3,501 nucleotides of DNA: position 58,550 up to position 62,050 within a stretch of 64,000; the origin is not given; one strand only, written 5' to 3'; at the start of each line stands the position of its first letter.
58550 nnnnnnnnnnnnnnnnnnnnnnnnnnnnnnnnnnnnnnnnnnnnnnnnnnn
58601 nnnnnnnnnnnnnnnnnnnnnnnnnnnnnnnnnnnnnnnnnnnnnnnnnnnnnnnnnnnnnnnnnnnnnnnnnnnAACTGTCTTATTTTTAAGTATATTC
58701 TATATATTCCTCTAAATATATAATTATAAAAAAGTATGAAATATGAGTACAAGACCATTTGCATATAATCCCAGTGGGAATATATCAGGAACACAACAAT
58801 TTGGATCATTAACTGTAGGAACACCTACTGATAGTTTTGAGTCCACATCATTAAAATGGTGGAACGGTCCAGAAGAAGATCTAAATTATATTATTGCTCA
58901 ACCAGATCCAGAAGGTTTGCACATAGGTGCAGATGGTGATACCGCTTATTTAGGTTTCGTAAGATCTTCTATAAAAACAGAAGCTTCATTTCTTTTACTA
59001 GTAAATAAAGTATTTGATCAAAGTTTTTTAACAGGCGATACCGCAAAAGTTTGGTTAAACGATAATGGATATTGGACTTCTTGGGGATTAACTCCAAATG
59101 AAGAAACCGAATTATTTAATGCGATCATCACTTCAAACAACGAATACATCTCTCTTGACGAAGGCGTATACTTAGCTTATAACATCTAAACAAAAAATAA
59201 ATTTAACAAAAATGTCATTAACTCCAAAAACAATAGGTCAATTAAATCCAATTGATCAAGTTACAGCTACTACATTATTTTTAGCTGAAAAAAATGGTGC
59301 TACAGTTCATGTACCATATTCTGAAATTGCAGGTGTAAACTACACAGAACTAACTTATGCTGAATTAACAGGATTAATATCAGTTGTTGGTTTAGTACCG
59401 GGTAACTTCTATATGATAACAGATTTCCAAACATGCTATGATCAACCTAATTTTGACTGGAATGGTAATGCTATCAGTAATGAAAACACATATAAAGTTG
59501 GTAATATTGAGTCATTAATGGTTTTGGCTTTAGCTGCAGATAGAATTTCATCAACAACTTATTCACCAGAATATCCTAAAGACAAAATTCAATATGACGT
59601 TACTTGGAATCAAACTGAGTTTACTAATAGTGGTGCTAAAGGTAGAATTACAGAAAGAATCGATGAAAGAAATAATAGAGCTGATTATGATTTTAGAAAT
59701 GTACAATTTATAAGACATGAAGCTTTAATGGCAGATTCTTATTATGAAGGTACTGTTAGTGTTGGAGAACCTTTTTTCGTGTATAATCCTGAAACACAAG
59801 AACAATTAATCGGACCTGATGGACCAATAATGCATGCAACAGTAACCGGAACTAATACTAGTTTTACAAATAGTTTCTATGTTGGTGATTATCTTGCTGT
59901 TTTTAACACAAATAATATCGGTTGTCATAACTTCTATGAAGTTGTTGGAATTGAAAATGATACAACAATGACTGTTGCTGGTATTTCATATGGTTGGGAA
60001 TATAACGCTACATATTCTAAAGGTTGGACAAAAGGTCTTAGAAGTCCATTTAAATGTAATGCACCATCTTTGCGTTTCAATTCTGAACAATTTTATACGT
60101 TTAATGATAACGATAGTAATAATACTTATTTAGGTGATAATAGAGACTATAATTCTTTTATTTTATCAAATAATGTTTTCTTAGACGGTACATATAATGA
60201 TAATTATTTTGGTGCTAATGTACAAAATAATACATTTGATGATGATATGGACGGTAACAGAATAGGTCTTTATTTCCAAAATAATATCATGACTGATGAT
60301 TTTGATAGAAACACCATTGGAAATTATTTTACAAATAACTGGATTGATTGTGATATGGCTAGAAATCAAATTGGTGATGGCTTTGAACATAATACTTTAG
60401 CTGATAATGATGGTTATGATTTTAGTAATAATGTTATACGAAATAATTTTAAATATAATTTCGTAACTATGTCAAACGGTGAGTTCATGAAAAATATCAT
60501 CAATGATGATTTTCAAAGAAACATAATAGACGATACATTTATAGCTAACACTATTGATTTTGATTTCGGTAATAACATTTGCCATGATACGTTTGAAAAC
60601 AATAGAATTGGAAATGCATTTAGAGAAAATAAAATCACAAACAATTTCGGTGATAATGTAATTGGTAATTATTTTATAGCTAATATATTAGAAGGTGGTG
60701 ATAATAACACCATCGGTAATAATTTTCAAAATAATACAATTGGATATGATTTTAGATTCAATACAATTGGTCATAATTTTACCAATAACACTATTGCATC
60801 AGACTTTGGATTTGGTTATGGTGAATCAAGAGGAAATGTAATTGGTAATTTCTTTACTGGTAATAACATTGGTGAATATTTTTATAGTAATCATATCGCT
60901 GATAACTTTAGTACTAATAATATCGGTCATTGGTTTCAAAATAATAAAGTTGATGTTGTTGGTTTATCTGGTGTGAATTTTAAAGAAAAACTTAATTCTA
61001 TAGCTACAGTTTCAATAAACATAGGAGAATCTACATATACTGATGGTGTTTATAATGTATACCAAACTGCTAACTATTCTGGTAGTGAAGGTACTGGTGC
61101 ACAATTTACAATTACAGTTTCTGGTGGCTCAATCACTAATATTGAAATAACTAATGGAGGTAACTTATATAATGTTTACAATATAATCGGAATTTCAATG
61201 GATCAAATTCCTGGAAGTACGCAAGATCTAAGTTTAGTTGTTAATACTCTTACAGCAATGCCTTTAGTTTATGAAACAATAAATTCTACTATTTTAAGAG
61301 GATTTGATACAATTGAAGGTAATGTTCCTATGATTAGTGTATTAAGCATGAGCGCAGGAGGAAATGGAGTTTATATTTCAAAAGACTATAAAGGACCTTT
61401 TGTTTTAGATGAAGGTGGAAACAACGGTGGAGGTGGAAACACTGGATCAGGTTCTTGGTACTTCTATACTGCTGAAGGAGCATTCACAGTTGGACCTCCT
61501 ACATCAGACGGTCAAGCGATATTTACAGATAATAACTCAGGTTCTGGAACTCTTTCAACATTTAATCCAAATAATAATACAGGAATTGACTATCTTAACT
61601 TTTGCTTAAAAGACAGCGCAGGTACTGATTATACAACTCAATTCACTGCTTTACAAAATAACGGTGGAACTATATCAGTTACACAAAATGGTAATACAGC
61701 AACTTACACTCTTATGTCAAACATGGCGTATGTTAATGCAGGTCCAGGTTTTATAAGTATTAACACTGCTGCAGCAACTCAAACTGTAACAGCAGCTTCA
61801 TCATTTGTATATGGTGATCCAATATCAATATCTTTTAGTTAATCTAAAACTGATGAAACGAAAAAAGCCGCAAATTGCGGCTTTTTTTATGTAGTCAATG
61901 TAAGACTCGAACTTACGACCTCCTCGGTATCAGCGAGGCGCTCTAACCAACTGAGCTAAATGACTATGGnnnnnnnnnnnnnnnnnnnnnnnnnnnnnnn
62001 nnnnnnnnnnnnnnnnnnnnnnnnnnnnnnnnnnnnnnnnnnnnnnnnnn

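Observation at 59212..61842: Only large plus-strand gene: beta-helix-like repeat protein bracketed by a bidirectional terminator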

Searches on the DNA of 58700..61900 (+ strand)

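Call 10: search_dna_similar(query=window:58700-61900:+, collection=phages, mode=near)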
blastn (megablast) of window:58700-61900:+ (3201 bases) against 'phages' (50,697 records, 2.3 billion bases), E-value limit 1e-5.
No match.

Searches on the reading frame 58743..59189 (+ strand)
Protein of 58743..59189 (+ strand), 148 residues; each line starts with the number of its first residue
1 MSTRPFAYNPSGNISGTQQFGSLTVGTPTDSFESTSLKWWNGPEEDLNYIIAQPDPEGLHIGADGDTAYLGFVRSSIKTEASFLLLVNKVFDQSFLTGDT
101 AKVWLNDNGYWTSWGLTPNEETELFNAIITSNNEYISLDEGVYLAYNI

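Call 7: search_protein_families(library=pfam, proteins=[window:58743-59189:+], max_evalue=0.1)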
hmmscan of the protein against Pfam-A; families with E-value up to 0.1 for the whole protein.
window:58743-59189:+ (148 aa): 0 families

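Call 8: search_protein_families(library=phrogs, proteins=[window:58743-59189:+], max_evalue=0.01)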
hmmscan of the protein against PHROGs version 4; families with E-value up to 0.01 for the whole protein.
window:58743-59189:+ (148 aa): 0 families

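Call 96: find_homologous_proteins(query=window:58743-59186:+, max_evalue=0.001)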
Query window:58743-59186:+ (148 aa): 14 proteins with E <= 0.001 among 32 candidates.
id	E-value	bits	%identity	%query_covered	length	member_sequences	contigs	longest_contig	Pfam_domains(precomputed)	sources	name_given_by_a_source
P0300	2.2e-89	315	95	100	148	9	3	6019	-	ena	-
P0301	1.6e-78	280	83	100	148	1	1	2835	-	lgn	-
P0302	1.1e-77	277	83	100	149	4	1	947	-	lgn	-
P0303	1.4e-52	196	67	87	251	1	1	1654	-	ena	-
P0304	3.6e-52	194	75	78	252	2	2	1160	-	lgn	-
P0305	2.6e-51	192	71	82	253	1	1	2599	-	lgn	-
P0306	6.4e-48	181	67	82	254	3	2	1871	-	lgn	-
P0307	4.1e-46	175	66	78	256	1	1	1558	-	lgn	-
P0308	5.2e-46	174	65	80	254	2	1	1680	-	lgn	-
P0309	8.0e-46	174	63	82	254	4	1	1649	-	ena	-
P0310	2.9e-45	172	64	80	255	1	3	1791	-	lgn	-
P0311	3.4e-45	172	65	81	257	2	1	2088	-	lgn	-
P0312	2.5e-38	149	57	97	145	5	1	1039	-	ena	-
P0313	9.2e-33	131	63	64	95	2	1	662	-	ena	-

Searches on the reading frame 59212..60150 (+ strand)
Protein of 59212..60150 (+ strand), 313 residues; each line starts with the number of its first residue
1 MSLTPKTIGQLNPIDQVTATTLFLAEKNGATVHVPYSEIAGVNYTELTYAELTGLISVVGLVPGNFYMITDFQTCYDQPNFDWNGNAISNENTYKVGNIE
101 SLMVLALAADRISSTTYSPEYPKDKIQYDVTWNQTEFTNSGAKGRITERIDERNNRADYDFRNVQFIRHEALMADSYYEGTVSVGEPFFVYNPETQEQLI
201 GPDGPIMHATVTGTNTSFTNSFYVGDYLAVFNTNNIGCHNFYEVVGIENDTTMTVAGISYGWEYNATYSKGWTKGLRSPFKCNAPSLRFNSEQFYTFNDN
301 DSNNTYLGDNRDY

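Call 63: search_protein_representatives(protein=window:59212-60150:+)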
Query: 313 residues. Proteins with E-value up to 0.001 (for the whole library): 1190; up to 1e-10: 422; up to 1e-30: 84. The best 150 are listed.
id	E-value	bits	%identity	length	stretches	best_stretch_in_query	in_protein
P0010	2.5e-122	424.4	64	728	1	1-312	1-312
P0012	2.0e-75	270.3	52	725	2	3-185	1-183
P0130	2.0e-70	253.9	54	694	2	1-184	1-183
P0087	1.4e-67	244.5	52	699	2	1-185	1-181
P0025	2.7e-64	233.7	49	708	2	1-184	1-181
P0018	2.0e-61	224.3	49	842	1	1-313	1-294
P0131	4.8e-57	209.9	50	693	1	45-309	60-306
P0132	1.3e-56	208.5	49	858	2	18-184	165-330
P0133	2.6e-51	191.1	44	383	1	2-308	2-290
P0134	3.5e-51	190.7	46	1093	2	43-184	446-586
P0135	1.7e-50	188.4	47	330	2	1-184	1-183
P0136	8.0e-49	182.9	52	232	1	1-181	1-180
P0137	1.3e-48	182.3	44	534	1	43-313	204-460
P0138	9.0e-48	179.5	41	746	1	3-310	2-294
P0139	1.4e-47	178.8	44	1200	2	39-309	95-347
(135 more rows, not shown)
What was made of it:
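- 59332..60150 (+): aa 41-313: strongly conserved N-domain (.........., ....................), including a ~85-aa beta-barrel-like insert. 1190 cluster representatives carry it, at N-terminal or internal positions (call 63).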

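Call 65: search_protein_families(library=pfam, alignment_id=A2, max_evalue=0.001)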
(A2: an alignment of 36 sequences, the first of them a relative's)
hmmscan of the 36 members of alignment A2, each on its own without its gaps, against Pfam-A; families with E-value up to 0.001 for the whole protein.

A. member 1, P0134 (1093 aa): 0 families

B. families by the number of members that match (of 36 scanned): 10 families
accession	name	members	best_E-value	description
PF01391.23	Collagen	4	8.3e-18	Collagen triple helix repeat (20 copies)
PF18454.7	Mtd_N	2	1.1e-13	Major tropism determinant N-terminal domain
PF00041.27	fn3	1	3.3e-239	Fibronectin type III domain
PF25300.1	Fn3_Dep-1_3rd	1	1.4e-127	Dep-1 third Fn3-like domain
PF03846.20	SulA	1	3e-44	Cell division inhibitor SulA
PF10983.13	DUF2793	1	8.6e-16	Protein of unknown function (DUF2793)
PF07495.19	Y_Y_Y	1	1.1e-12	Y_Y_Y domain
PF07691.17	PA14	1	2.8e-11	PA14 domain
PF20768.2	Topo_VI_alpha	1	3.1e-10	All-beta domain in DNA topoisomerase VI alpha subunit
PF13750.12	Big_3_3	1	2.6e-06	Bacterial Ig-like domain (group 3)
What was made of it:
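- On Phage tail fibre / receptor-binding proteins (functional class): Collagen-repeat fusions in relatives (call 65) imply trimers indirectly.
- Mtd_N fusions point to tail fibres (call 65).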

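Call 77: predict_structure(alignment_id=A3)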
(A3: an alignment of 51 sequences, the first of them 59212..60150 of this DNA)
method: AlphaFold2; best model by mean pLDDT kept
length: 313 residues; sequences in the alignment: 51
mean_pLDDT: 82.0   pTM: 0.67
mean pLDDT of the five models: 82.0, 81.8, 81.8, 80.8, 77.8
residues with pLDDT >= 90: 100; 70-90: 157; 50-70: 37; < 50: 19
segments of 3 or more residues with pLDDT < 50: 1-11
pLDDT, mean of each block of 10 residues (from residue 1): 40 54 67 60 80 91 88 85 80 82 89 88 88 84 89 88 86 91 91 76 79 97 95 77 95 90 91 90 82 81 76 43
secondary structure, 60 per line:
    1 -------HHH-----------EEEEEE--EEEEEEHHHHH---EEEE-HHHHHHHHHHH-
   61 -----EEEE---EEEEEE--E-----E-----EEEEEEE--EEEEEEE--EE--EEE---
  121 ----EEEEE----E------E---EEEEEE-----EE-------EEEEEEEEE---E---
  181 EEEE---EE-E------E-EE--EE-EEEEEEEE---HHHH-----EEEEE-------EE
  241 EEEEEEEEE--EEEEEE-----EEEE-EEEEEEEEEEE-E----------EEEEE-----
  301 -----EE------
elements in order: E22-27 E30-35 H36-40 E44-47 H49-59 E66-69 E73-78 E93-99 E102-108 E115-117 E125-129 E145-150 E165-173 E181-184 E207-214 H218-221 E227-231 E239-249 E252-257 E263-266 E268-278 E291-295
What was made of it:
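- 59332..60150 (+): The AF2 model has pLDDT 82 (call 77).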
